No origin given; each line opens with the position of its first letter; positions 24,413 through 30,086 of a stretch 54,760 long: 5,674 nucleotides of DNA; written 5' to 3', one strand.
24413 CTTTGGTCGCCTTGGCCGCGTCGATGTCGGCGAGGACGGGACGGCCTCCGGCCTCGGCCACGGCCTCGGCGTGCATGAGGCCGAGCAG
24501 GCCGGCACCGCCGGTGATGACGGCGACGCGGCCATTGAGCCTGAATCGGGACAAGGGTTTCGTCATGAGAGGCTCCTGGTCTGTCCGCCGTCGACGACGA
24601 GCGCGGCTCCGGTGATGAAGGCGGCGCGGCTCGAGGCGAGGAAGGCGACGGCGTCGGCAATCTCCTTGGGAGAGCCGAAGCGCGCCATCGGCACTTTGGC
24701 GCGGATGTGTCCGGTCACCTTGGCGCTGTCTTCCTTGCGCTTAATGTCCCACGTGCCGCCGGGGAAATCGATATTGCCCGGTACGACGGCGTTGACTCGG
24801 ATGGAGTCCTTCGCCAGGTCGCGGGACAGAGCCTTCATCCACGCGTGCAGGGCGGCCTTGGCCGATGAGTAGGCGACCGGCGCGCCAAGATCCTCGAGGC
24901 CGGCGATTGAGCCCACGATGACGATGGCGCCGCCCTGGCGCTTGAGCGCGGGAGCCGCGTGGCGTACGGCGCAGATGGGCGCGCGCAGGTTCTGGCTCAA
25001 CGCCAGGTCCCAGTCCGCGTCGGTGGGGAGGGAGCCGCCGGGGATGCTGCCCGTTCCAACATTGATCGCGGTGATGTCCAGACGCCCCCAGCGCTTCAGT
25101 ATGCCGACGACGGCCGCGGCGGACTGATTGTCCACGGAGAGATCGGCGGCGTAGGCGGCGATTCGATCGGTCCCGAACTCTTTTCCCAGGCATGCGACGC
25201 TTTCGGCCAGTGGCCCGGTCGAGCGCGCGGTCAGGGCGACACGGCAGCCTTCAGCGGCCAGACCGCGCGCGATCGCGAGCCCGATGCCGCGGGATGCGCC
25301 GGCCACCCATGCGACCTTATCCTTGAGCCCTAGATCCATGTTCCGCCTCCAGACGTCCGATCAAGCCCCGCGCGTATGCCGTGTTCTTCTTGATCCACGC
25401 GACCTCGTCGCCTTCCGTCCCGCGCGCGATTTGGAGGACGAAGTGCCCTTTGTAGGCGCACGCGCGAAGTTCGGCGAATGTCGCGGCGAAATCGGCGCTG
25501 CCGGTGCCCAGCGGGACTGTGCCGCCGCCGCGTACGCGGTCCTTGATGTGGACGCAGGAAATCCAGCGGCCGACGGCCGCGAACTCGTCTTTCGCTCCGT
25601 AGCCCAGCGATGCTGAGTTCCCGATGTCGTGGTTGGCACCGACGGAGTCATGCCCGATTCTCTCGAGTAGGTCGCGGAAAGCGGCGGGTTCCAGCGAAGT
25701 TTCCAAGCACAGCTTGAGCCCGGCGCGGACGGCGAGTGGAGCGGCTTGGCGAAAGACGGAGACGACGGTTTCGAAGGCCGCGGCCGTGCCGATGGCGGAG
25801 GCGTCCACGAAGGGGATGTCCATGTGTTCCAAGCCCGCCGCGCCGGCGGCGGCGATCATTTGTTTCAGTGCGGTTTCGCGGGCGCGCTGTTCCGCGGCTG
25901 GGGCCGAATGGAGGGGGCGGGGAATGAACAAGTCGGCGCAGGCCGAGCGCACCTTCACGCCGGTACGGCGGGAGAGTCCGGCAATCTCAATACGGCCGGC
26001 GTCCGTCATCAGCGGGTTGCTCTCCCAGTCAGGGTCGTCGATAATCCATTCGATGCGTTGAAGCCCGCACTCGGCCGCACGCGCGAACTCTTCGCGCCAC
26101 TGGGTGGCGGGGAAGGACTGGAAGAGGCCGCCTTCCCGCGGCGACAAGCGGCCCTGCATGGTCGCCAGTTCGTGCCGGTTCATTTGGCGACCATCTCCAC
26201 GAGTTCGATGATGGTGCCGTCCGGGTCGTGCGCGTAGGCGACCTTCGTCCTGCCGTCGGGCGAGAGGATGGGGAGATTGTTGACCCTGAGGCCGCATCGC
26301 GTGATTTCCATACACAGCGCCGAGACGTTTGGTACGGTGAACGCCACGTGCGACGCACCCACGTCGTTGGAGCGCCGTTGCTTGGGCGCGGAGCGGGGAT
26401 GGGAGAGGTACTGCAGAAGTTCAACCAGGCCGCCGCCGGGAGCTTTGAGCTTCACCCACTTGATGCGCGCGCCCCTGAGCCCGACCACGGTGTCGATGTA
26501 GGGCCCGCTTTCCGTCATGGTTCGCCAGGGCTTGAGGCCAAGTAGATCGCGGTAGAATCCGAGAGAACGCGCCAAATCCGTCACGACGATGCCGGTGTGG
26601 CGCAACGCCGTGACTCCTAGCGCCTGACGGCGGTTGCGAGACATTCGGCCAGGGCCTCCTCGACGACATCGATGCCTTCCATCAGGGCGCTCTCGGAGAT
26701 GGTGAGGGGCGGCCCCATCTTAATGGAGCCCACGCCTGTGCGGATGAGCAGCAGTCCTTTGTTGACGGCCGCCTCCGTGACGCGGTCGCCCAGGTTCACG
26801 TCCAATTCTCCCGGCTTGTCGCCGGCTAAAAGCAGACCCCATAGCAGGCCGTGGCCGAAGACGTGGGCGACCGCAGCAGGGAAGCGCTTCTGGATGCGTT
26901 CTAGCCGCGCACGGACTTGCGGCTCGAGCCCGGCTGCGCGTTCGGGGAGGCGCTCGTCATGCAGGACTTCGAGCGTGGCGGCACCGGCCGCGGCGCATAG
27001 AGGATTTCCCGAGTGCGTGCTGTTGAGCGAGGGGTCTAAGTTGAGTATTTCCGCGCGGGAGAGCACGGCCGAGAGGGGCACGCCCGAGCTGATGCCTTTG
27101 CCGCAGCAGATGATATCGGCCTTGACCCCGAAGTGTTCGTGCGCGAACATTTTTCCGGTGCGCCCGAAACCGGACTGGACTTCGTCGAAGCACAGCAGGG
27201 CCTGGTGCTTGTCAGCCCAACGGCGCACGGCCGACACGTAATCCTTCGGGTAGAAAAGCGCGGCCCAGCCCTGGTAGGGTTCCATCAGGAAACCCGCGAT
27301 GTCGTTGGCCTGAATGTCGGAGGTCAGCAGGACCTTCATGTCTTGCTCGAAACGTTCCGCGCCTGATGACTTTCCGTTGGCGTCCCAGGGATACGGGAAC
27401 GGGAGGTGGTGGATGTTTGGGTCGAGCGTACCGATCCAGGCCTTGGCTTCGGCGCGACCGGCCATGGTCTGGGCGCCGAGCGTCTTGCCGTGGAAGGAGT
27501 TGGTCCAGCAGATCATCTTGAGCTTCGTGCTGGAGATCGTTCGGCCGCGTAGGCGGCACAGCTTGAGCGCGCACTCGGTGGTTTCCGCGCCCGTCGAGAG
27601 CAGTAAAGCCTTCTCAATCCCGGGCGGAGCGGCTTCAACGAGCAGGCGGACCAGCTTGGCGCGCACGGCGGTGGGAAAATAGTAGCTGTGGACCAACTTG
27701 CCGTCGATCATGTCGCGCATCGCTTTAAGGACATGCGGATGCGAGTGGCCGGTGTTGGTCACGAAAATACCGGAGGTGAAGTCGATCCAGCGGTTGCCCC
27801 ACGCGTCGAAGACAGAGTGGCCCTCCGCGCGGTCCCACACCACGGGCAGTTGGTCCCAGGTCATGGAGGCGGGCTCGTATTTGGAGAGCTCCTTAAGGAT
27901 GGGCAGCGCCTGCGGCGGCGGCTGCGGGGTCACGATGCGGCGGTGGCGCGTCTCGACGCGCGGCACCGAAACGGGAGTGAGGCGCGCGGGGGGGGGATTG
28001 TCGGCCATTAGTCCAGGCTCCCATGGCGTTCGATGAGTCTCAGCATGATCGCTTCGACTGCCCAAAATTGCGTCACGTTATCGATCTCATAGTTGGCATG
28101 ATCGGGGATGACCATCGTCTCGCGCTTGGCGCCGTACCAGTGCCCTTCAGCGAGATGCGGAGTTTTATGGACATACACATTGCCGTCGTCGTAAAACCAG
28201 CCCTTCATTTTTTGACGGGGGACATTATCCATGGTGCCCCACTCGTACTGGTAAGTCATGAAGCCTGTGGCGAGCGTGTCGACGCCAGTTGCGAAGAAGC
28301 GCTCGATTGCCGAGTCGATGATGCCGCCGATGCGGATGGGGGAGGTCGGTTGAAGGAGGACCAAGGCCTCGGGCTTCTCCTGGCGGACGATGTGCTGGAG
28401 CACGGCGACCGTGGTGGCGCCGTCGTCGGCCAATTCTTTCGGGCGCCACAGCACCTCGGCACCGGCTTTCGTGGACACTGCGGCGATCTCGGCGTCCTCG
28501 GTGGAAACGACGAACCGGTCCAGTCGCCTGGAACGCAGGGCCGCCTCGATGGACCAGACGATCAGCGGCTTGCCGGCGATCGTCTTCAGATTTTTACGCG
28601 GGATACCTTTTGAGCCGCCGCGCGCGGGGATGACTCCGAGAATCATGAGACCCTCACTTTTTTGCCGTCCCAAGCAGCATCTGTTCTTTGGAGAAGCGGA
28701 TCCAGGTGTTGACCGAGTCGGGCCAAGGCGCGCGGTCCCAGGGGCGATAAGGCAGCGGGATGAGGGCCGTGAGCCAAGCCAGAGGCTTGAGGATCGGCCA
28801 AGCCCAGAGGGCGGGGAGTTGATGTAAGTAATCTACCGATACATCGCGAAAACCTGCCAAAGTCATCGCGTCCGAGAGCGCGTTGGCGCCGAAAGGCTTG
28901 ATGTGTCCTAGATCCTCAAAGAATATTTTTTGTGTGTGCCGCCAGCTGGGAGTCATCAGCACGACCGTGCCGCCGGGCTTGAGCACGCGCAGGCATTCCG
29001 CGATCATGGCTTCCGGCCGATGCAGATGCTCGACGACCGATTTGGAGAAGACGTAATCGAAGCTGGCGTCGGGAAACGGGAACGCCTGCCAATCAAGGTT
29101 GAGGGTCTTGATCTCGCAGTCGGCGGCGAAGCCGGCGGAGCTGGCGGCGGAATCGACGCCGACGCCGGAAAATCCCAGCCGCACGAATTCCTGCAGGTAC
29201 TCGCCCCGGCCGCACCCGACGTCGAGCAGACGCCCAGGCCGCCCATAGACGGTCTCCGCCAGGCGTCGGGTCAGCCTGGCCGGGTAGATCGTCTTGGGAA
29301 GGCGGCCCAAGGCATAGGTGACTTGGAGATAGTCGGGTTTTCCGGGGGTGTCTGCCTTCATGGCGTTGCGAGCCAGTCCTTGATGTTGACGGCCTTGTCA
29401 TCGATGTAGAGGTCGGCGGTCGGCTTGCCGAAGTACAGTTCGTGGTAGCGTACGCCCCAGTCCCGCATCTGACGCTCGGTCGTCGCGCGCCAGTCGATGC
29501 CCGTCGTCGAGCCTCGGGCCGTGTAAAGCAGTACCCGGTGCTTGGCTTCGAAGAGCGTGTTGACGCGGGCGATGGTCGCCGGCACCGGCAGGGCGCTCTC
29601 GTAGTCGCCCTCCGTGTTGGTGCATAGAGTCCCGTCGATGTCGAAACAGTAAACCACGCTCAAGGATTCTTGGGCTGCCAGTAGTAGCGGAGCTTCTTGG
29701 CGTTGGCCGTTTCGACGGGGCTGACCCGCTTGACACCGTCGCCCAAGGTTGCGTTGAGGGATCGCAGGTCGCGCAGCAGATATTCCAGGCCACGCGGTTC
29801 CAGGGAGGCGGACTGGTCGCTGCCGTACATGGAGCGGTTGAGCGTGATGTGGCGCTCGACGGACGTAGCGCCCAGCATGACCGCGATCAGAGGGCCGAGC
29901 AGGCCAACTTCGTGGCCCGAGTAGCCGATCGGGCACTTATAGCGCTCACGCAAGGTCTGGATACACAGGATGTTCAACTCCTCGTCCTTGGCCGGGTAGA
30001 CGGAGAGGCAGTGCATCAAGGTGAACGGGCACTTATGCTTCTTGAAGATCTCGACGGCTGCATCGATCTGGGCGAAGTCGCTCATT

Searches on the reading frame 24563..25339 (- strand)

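Call 6: search_protein_families(library=pfam, proteins=[window:24563-25339:-], max_evalue=0.001)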
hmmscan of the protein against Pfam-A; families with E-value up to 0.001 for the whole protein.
window:24563-25339:- (258 aa): 3 families
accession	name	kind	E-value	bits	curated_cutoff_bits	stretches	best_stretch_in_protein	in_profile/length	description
PF13561.12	adh_short_C2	-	2.9e-51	174.8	27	1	14-254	1-236/236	Enoyl-(Acyl carrier protein) reductase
PF00106.31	adh_short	-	4e-40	137.8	26.6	1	8-191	1-183/195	short chain dehydrogenase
PF08659.16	KR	-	9.7e-05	22.8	22.6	1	11-173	4-165/180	KR domain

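Call 35: search_protein_families(library=ncbifam, proteins=[window:24563-25339:-], max_evalue=0.00001)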
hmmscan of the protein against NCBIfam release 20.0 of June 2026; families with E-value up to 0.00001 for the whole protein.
window:24563-25339:- (258 aa): 222 families (the best 25 are shown)
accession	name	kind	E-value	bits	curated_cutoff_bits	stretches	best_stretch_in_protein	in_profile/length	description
NF005559.1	PRK07231.1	subfamily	7e-53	179.7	215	1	5-254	2-248/249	glucose 1-dehydrogenase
NF052558.1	MBtsdlDhBudC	equivalog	2e-48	165.2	270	1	6-255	2-243/250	meso-2,3-butanediol dehydrogenase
NF004791.0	PRK06138.1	equivalog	4.8e-48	163.6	312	1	5-254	3-250/252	SDR family oxidoreductase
NF009466.0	PRK12826.1-2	subfamily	2.5e-46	158.2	222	1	7-254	3-245/248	3-oxoacyl-ACP reductase FabG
NF009468.0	PRK12826.1-4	equivalog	7.7e-45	153.6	318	1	5-254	5-248/256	SDR family oxidoreductase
NF004203.0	PRK05653.2-4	subfamily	8.8e-45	153.1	313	1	5-254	4-257/260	3-oxoacyl-ACP reductase FabG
NF005681.0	PRK07478.1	subfamily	2.9e-44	151.4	267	1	5-253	4-249/254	SDR family oxidoreductase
NF005075.0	PRK06500.1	equivalog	3.2e-44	151.2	336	1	5-254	4-247/249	SDR family oxidoreductase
NF006693.0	PRK09242.1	equivalog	1.7e-43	148.7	328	1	5-254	8-254/258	SDR family oxidoreductase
NF005067.0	PRK06484.1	equivalog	4.9e-43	147.5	713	1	7-254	9-252/524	short chain dehydrogenase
NF005095.0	PRK06523.1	subfamily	9.6e-43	146.5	231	1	3-255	6-259/261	oxidoreductase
NF004202.0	PRK05653.2-2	equivalog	7.2e-42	143.7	333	1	4-254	4-248/259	3-oxoacyl-ACP reductase FabG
NF004778.0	PRK06124.1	equivalog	1e-41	143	303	1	4-254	8-253/256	SDR family oxidoreductase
NF006598.0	PRK09135.1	equivalog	8.2e-41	140.2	288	1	6-254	5-246/249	pteridine reductase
TIGR01830.1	3oxo_ACP_reduc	equivalog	9.8e-41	140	297.75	1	11-252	2-237/239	3-oxoacyl-[acyl-carrier-protein] reductase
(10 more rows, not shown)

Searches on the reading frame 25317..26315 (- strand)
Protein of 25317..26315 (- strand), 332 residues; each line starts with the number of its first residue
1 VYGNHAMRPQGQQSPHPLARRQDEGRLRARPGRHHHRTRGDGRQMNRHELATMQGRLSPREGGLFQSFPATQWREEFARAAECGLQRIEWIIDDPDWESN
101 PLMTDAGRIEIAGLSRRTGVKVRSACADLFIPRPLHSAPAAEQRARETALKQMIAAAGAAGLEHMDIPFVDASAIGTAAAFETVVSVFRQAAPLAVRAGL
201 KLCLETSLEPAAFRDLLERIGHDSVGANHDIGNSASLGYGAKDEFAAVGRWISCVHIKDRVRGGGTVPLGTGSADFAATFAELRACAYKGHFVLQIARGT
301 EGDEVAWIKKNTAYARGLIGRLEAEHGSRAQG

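Call 7: search_protein_families(library=pfam, proteins=[window:25317-26315:-], max_evalue=0.001)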
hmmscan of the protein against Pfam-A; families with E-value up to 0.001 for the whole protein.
window:25317-26315:- (332 aa): 1 family
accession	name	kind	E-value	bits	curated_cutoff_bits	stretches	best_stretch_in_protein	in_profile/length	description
PF01261.30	AP_endonuc_2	-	8.7e-24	85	31.1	1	77-307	1-245/249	Xylose isomerase-like TIM barrel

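Call 35: search_protein_families(library=ncbifam, proteins=[window:25317-26315:-], max_evalue=0.00001)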
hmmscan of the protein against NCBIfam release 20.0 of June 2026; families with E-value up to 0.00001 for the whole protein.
window:25317-26315:- (332 aa): 3 families
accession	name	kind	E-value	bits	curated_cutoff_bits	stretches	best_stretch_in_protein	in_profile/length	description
NF009689.0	PRK13210.1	subfamily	1.9e-11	43.7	200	1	71-316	17-276/286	L-ribulose-5-phosphate 3-epimerase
TIGR00542.1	hxl6Piso_put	equivalog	7.6e-11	41.8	272.15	1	71-314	16-267/279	L-ribulose-5-phosphate 3-epimerase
NF009688.0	PRK13209.1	subfamily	8e-10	38.2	317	1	71-314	21-272/286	L-ribulose-5-phosphate 3-epimerase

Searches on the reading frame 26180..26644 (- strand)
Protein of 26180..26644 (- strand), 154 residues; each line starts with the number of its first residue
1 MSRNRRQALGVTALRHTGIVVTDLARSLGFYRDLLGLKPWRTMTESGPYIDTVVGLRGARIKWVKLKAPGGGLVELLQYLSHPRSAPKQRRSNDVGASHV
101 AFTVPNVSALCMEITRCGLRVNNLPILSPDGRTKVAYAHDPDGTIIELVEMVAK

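Call 35: search_protein_families(library=ncbifam, proteins=[window:26180-26644:-], max_evalue=0.00001)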
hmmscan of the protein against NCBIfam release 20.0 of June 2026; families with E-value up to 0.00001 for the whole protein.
window:26180-26644:- (154 aa): 6 families
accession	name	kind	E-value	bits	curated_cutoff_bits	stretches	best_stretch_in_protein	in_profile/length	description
TIGR00068.2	glyox_I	equivalog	1.6e-12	47.5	120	1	14-151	2-140/143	lactoylglutathione lyase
NF050075.1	SMU1112c_YaeR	equivalog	3.3e-09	37.1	140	1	13-150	3-125/125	SMU1112c/YaeR family gloxylase I-like metalloprotein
NF007629.0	PRK10291.1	equivalog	8.5e-09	35.4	246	0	98-150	73-125/135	lactoylglutathione lyase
NF008551.0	PRK11478.1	equivalog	3.5e-08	34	148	1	9-150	2-128/129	VOC family protein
NF050074.1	glyox_I_GloA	exception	1.4e-06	28.5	165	0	96-149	68-120/121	lactoylglutathione lyase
NF000496.2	Fos_GSH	equivalog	6.1e-06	26.4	180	0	11-51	2-41/136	fosfomycin resistance glutathione transferase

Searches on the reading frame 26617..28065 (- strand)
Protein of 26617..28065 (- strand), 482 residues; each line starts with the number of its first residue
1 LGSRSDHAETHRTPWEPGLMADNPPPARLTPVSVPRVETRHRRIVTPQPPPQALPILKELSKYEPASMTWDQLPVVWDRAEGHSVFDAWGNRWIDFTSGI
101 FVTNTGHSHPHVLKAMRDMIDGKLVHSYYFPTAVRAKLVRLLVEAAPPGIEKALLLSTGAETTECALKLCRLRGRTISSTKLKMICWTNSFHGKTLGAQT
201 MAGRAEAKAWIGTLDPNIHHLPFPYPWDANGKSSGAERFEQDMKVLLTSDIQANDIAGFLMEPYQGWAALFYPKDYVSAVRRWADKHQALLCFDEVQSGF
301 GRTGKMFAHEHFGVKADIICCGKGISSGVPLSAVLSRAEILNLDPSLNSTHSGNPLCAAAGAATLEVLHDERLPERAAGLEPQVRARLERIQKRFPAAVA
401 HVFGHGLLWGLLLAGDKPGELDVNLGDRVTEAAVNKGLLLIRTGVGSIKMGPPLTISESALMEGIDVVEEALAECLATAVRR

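Call 7: search_protein_families(library=pfam, proteins=[window:26617-28065:-], max_evalue=0.001)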
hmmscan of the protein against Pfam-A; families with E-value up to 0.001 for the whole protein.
window:26617-28065:- (482 aa): 1 family
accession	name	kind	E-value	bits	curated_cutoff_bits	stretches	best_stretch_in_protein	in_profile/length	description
PF00202.27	Aminotran_3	-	4.7e-86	289.4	30.5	1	71-472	7-403/403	Aminotransferase class-III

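Call 35: search_protein_families(library=ncbifam, proteins=[window:26617-28065:-], max_evalue=0.00001)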
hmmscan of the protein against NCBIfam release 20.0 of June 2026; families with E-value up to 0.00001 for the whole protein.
window:26617-28065:- (482 aa): 69 families (the best 25 are shown)
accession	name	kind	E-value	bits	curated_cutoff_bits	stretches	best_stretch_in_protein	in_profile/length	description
NF004426.0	PRK05769.1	equivalog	8.8e-93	311.5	552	1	40-474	4-439/441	acetyl ornithine aminotransferase family protein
NF005993.0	PRK08117.1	subfamily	1.6e-81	274.1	574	1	60-475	12-430/433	aspartate aminotransferase family protein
NF006228.0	PRK08360.1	equivalog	9.1e-77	258.5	608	1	64-478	14-430/443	aspartate aminotransferase family protein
TIGR00700.1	GABAtrnsam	equivalog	1.7e-75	254.2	506.65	1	74-473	16-419/420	4-aminobutyrate--2-oxoglutarate transaminase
NF005692.0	PRK07495.1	equivalog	4.6e-75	252.9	724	1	75-475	24-422/425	4-aminobutyrate--2-oxoglutarate transaminase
TIGR00707.1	argD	subfamily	1.7e-73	247.7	410.05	1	69-472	5-380/381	acetylornithine/succinylornithine family transaminase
NF004714.0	PRK06058.1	subfamily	2.1e-72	244.2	639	1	40-474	10-446/447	4-aminobutyrate--2-oxoglutarate transaminase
TIGR01885.1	Orn_aminotrans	equivalog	6.5e-71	239.2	378.4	1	66-472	12-401/402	ornithine--oxo-acid transaminase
NF049976.1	AmadipTransam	equivalog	6.1e-69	232.9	650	1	74-474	15-414/416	2-aminoadipate transaminase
NF002874.0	PRK03244.1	equivalog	1.4e-66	225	457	1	64-474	15-394/399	acetylornithine transaminase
NF006368.0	PRK08593.1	equivalog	4.1e-65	220.1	570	1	57-477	10-434/448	aspartate aminotransferase family protein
NF005272.0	PRK06777.1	equivalog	1.3e-64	218.3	725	1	78-473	27-420/421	4-aminobutyrate--2-oxoglutarate transaminase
NF005376.0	PRK06918.1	equivalog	1.5e-64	218.1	676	1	74-478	37-447/451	4-aminobutyrate--2-oxoglutarate transaminase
NF002325.0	PRK01278.1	subfamily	4.8e-64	216.4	372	1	69-476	9-390/395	acetylornithine transaminase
NF049939.1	HyAminethphonNHLyPbfA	equivalog_domain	1.6e-63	214.7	525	1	78-474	48-441/442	(R)-1-hydroxy-2-aminoethylphosphonate ammonia-lyase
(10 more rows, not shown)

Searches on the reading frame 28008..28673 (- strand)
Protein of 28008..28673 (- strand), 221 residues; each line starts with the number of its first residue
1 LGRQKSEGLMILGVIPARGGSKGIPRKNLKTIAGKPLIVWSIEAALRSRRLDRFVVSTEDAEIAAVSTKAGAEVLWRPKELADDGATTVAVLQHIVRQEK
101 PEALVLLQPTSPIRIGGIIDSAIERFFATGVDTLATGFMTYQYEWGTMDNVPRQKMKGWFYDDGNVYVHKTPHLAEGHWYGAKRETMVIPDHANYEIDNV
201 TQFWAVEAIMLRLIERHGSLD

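Call 7: search_protein_families(library=pfam, proteins=[window:28008-28673:-], max_evalue=0.001)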
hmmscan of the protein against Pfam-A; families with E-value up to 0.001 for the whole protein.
window:28008-28673:- (221 aa): 1 family
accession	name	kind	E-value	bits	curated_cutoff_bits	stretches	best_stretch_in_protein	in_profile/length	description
PF02348.25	CTP_transf_3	-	4.4e-23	82.7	22.6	1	13-139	2-127/217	Cytidylyltransferase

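Call 35: search_protein_families(library=ncbifam, proteins=[window:28008-28673:-], max_evalue=0.00001)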
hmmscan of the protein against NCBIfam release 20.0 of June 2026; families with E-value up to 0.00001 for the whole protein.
window:28008-28673:- (221 aa): 6 families
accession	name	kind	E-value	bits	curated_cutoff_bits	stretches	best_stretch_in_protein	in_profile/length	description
TIGR03584.1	PseF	equivalog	5.6e-34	117.7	205.7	1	13-132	2-126/222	pseudaminic acid cytidylyltransferase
NF003952.0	PRK05450.1-5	subfamily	1.3e-15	57.3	193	1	11-137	3-127/250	3-deoxy-manno-octulosonate cytidylyltransferase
NF003950.0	PRK05450.1-3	subfamily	3.1e-15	56.2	234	1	12-139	4-130/248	3-deoxy-manno-octulosonate cytidylyltransferase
NF009905.0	PRK13368.1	subfamily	2.3e-12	46.8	255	1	12-138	4-126/243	3-deoxy-manno-octulosonate cytidylyltransferase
NF003948.0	PRK05450.1-1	equivalog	1.6e-10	40.6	281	1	12-132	7-126/248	3-deoxy-manno-octulosonate cytidylyltransferase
TIGR00466.1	kdsB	equivalog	1.1e-09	38.1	155.2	1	14-126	6-116/241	3-deoxy-manno-octulosonate cytidylyltransferase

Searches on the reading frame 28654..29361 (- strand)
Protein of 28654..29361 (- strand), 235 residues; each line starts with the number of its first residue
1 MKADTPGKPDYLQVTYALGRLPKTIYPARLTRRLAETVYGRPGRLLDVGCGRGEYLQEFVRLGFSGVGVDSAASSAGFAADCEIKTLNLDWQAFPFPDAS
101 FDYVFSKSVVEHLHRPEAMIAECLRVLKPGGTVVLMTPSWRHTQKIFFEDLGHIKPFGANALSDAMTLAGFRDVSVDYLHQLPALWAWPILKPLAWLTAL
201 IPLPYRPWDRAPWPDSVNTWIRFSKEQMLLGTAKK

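Call 3: search_protein_families(library=pfam, proteins=[window:28654-29361:-], max_evalue=0.01)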
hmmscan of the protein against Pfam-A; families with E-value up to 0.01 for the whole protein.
window:28654-29361:- (235 aa): 11 families
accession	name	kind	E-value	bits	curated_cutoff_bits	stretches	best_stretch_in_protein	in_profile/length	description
PF13489.12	Methyltransf_23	-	2.9e-21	76.3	27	1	28-175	10-163/164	Methyltransferase domain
PF08241.18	Methyltransf_11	-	2.9e-20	73.2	21.2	1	46-135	1-95/95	Methyltransferase domain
PF13649.12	Methyltransf_25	-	5.5e-16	59.5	27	1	46-131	2-97/97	Methyltransferase domain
PF13847.12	Methyltransf_31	-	1.5e-11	44.7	27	1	44-139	6-113/145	Methyltransferase domain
PF08242.18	Methyltransf_12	-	4.8e-11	43.7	30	1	46-132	1-97/98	Methyltransferase domain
PF07021.18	MetW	-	5.2e-08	33.2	21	1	43-128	15-103/193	Methionine biosynthesis protein MetW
PF20922.3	Anamorsin_N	-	4.3e-06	27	27.1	1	96-176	47-121/163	Anamorsin, N-terminal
PF08003.17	Methyltransf_9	-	0.001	18.6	23.8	1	44-137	118-219/315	Protein of unknown function (DUF1698)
PF01209.24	Ubie_methyltran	-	0.0014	18.4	20.1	1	80-139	96-155/233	ubiE/COQ5 methyltransferase family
PF03141.22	Methyltransf_29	-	0.0014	17.7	23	1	44-141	120-223/506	Putative S-adenosyl-L-methionine-dependent methyltransferase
PF02353.26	CMAS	-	0.0044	16.8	27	0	44-146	65-175/273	Mycolic acid cyclopropane synthetase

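Call 4: search_protein_families(library=ncbifam, proteins=[window:28654-29361:-], max_evalue=0.01)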
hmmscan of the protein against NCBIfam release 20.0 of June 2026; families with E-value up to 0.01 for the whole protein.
window:28654-29361:- (235 aa): 33 families (the best 25 are shown)
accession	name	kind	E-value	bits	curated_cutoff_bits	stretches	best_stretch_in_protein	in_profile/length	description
NF045667.1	MTase_DVU1556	equivalog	7.5e-18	64.8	155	1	29-135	9-119/213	DVU_1556 family methyltransferase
TIGR02072.1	BioC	equivalog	1.1e-10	41.7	184.95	1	29-137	22-134/244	malonyl-ACP O-methyltransferase BioC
TIGR01983.1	UbiG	equivalog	1.3e-10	41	102.95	1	44-137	52-153/228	bifunctional 2-polyprenyl-6-hydroxyphenol methylase/3-demethylubiquinol 3-O-methyltransferase UbiG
NF040539.1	AST_met_ArsM_2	exception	2.5e-08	34.1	240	1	26-135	40-163/262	putative arsinothricin biosynthesis methyltransferase ArsM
NF001241.0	PRK00216.1-2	equivalog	3.3e-08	33.5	327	1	36-165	45-180/231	demethylmenaquinone methyltransferase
TIGR02081.1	metW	equivalog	4.2e-08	33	189.5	1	43-128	15-103/194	methionine biosynthesis protein MetW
NF041537.1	ArsM_AhpD_UU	exception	4.7e-08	32.2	510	1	80-135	125-180/345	arsenite methyltransferase/AhpD domain selenoprotein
NF043040.1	corrin_prot_MT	hypoth_equivalog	1.1e-07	31.5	180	1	29-136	29-148/216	corrinoid protein-associated methyltransferase CpaM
NF047649.1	MTase_UXPK_star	exception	8.3e-07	28.3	460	1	45-135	81-181/283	methyltransferase/UXPK-star double selenoprotein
TIGR01934.1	MenG_MenH_UbiE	subfamily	1.1e-06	28.1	158.35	1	41-143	39-149/223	ubiquinone/menaquinone biosynthesis methyltransferase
TIGR00452.1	TIGR00452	equivalog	5.9e-06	25.3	275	1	44-137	120-221/316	tRNA 5-methoxyuridine(34)/uridine 5-oxyacetic acid(34) synthase CmoB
NF007610.0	PRK10258.1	equivalog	8.8e-06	25.2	342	1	44-137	45-140/251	malonyl-ACP O-methyltransferase BioC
NF001240.0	PRK00216.1-1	equivalog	1.7e-05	24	378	1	83-138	116-171/251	bifunctional demethylmenaquinone methyltransferase/2-methoxy-6-polyprenyl-1,4-benzoquinol methylase UbiE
NF041536.1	ArsM_DUF2284_UU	exception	2e-05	23.1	575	1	89-135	134-180/459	arsenite methyltransferase/DUF2284 domain selenoprotein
TIGR04543.1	ketoArg_3Met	equivalog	2.3e-05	23.6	425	1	30-81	138-191/336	2-ketoarginine methyltransferase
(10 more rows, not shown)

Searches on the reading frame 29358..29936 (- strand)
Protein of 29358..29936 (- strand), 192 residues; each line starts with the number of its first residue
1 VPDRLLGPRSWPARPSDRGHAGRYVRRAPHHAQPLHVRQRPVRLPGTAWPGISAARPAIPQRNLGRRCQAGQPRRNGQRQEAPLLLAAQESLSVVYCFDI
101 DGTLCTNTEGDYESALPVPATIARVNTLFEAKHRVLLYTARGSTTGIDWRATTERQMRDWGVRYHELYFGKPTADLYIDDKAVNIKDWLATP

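Call 3: search_protein_families(library=pfam, proteins=[window:29358-29936:-], max_evalue=0.01)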
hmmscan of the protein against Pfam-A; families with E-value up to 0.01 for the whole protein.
window:29358-29936:- (192 aa): 0 families

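Call 4: search_protein_families(library=ncbifam, proteins=[window:29358-29936:-], max_evalue=0.01)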
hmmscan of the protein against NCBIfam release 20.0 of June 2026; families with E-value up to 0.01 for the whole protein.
window:29358-29936:- (192 aa): 1 family
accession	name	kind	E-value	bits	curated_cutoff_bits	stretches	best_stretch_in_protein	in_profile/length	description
TIGR01689.1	EcbF-BcbF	subfamily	0.00069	19.6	162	1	98-186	6-105/126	capsule biosynthesis phosphatase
